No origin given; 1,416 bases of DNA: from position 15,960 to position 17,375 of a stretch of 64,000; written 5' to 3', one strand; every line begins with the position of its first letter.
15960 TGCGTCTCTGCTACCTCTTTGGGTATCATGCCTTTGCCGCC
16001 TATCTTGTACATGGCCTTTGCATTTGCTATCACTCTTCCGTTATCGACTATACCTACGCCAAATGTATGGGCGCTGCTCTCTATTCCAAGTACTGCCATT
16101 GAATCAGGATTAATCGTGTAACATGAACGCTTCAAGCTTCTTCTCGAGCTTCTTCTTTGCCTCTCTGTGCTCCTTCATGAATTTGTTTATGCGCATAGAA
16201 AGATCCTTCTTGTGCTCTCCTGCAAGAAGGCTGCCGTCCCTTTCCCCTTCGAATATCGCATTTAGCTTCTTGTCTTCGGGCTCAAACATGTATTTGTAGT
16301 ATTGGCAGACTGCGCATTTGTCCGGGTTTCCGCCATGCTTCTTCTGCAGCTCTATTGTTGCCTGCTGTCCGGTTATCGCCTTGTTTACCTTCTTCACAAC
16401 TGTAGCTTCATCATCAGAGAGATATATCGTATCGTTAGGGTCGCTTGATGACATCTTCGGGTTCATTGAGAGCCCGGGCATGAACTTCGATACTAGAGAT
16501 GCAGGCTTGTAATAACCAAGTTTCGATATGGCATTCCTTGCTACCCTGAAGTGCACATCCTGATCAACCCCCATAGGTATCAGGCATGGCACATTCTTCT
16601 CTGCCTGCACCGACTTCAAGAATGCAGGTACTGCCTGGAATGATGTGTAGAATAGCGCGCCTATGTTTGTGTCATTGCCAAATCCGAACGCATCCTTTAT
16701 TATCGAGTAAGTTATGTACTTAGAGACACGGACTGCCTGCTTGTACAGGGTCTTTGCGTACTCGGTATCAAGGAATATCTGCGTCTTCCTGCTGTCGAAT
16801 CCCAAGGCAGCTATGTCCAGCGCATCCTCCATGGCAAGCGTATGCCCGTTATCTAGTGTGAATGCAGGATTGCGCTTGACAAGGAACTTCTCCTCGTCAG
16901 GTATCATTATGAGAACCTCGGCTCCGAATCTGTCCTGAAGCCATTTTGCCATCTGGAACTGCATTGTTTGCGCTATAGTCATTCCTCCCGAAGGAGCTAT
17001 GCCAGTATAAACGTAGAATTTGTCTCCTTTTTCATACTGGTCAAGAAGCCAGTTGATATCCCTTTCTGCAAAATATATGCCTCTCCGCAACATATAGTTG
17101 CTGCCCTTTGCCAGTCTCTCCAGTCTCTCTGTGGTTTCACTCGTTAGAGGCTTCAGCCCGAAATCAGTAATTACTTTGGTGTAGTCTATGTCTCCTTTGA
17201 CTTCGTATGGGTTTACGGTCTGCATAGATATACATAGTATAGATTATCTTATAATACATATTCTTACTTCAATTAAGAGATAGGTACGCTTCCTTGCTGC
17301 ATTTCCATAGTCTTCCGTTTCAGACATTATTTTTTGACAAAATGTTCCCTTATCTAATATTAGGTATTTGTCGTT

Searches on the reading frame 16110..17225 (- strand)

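Call 33: search_protein_families(library=pfam, proteins=[window:16110-17225:-], max_evalue=0.0001)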
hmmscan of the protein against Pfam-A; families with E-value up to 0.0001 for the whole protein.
window:16110-17225:- (371 aa): 1 family
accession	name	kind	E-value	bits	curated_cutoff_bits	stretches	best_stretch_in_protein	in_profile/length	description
PF00579.31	tRNA-synt_1b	-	1.8e-27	96.9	21.1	1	67-350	3-291/292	tRNA synthetases class I (W and Y)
